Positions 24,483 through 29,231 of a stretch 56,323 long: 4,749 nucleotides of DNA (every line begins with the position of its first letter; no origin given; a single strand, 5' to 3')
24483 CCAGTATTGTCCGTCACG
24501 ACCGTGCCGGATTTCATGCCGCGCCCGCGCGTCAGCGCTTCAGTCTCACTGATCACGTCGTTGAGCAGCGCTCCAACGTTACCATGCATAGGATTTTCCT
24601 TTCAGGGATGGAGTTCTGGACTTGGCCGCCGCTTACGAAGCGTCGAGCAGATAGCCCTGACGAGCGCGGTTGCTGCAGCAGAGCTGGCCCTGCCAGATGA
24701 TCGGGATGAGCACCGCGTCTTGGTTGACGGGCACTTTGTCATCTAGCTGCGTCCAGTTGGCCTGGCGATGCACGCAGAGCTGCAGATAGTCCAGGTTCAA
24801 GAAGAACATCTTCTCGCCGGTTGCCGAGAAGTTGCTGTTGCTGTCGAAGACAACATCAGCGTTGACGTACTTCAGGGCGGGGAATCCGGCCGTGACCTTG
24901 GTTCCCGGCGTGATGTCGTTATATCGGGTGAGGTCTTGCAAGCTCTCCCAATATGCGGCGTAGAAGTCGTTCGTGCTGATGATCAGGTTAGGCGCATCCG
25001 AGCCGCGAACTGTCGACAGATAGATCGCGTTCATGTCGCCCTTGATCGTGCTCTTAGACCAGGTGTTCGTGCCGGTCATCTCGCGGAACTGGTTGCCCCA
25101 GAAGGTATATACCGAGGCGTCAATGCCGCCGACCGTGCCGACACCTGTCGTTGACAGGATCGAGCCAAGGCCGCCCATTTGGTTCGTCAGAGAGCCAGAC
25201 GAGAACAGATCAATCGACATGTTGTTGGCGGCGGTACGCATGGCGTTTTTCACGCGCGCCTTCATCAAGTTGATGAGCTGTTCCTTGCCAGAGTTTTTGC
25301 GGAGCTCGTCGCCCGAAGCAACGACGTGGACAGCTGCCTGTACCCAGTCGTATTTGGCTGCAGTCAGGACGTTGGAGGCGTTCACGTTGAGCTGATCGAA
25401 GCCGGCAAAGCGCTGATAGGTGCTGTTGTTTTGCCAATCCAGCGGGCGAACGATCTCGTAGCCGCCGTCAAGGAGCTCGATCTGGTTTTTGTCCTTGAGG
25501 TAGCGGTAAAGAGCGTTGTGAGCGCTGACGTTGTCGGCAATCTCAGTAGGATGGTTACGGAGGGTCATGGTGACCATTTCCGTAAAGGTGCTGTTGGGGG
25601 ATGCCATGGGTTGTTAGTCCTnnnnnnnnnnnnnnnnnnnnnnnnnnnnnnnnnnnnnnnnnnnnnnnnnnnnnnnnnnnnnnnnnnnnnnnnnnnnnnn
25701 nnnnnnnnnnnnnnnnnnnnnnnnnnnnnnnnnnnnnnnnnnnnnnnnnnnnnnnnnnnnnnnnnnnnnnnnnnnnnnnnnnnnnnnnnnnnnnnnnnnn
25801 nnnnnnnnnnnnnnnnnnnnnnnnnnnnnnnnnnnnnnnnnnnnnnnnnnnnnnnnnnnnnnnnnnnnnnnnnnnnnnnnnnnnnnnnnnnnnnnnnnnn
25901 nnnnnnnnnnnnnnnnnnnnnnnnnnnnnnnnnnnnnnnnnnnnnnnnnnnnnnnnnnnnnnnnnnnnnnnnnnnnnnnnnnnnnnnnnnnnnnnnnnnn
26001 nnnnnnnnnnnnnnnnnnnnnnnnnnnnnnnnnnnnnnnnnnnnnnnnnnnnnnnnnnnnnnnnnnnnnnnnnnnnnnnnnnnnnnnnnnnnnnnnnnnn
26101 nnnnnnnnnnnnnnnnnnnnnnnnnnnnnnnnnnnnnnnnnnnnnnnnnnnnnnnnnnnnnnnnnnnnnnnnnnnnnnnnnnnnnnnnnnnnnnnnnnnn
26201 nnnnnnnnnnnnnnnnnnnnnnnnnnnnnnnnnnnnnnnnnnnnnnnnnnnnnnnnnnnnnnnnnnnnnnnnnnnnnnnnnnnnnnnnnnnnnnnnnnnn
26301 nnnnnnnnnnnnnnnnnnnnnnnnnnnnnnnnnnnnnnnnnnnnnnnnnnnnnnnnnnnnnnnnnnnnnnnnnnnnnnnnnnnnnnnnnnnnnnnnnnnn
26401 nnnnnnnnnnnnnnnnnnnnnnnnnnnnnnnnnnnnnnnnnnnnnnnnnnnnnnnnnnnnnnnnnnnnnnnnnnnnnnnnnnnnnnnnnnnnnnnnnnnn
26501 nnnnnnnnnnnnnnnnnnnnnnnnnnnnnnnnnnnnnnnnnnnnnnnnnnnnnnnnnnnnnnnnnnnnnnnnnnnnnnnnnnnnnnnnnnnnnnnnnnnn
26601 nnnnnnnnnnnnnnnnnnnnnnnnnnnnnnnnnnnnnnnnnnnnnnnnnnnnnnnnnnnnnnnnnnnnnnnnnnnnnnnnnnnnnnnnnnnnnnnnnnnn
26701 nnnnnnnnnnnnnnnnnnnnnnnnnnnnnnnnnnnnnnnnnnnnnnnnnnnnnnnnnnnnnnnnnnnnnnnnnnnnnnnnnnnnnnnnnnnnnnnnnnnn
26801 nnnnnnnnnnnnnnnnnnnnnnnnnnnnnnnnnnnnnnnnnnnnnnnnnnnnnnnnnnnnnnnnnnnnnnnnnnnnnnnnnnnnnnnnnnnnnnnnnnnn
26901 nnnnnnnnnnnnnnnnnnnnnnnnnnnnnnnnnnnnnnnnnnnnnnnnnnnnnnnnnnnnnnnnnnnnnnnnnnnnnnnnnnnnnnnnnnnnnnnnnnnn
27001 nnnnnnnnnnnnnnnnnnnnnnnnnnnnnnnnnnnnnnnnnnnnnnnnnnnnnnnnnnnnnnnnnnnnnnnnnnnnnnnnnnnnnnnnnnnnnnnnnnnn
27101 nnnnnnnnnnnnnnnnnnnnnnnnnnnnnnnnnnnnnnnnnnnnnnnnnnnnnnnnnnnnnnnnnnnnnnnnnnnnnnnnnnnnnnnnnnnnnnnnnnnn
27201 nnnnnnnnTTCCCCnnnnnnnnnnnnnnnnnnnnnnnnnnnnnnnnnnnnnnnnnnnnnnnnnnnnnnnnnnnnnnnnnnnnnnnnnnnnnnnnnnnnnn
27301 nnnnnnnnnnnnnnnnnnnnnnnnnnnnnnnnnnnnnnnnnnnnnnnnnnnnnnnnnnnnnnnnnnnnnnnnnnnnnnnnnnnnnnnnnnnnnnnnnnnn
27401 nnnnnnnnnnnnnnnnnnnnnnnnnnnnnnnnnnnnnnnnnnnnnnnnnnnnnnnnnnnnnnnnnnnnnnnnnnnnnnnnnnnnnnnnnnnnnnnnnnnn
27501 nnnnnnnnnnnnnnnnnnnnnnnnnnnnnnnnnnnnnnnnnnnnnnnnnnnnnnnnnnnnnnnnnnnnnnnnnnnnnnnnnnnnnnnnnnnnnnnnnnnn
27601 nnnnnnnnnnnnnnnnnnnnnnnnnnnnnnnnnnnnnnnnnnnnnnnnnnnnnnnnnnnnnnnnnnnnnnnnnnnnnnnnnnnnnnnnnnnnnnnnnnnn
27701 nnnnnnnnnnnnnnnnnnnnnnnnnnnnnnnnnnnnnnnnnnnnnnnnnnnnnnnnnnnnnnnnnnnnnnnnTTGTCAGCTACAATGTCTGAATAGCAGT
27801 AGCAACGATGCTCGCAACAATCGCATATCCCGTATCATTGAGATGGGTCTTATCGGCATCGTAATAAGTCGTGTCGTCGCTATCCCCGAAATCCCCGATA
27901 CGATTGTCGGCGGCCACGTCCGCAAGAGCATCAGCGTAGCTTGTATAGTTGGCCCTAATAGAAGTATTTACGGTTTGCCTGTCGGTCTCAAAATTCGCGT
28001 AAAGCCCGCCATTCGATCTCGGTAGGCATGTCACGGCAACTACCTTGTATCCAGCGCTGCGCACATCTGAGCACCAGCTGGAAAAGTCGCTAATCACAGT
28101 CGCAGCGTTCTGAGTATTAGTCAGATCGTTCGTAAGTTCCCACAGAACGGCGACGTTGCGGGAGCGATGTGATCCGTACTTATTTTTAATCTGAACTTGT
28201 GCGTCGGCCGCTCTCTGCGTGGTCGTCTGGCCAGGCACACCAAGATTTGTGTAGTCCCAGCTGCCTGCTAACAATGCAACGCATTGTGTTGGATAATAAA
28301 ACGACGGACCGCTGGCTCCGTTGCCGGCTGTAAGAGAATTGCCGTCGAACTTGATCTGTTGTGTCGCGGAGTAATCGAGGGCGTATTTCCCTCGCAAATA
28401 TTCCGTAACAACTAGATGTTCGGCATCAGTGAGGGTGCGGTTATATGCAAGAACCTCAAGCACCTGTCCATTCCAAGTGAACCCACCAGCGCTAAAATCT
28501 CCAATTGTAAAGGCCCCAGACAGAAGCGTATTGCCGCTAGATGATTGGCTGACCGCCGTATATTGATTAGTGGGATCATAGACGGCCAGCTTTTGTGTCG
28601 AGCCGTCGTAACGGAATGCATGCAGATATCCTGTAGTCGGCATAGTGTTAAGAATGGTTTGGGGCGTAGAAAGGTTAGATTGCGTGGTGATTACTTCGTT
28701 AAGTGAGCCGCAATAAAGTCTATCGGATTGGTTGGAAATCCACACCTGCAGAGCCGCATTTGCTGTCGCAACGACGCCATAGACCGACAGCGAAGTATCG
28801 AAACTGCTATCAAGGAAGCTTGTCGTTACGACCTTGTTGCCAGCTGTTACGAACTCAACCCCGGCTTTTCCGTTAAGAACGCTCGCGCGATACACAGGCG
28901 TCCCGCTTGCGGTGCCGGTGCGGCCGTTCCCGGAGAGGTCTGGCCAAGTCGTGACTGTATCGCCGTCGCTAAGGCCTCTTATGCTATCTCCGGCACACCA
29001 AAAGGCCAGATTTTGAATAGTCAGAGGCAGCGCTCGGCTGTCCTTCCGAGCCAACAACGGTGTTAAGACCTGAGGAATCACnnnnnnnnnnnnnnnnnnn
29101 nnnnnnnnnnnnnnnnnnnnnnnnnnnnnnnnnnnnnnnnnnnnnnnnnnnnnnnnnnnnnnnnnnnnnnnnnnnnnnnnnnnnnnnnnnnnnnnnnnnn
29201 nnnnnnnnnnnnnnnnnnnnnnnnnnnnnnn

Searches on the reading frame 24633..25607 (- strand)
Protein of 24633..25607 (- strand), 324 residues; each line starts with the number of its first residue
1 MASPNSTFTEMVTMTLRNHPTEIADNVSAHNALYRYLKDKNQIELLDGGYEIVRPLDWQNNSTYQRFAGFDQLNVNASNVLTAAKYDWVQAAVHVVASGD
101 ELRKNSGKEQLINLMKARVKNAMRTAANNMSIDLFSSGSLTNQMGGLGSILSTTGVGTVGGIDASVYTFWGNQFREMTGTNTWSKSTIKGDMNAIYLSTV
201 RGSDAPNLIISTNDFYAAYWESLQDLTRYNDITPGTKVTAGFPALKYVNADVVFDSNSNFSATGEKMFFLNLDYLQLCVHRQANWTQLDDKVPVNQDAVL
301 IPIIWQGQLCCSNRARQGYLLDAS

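Call 35: search_protein_families(library=phrogs, proteins=[window:24633-25607:-], max_evalue=0.001)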
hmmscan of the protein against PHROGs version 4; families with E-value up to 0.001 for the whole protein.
window:24633-25607:- (324 aa): 1 family
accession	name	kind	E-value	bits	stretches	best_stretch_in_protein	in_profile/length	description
phrog_9953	-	head and packaging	1.7e-78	265.3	1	4-321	5-327/329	major head protein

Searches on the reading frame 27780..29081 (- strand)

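Call 10: search_protein_families(library=phrogs, proteins=[window:27780-29081:-], max_evalue=0.001)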
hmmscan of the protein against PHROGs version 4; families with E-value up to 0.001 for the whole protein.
window:27780-29081:- (433 aa): 1 family
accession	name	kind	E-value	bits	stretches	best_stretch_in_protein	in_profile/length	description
phrog_11772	-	unknown function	7.9e-05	23.3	0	198-234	207-243/246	-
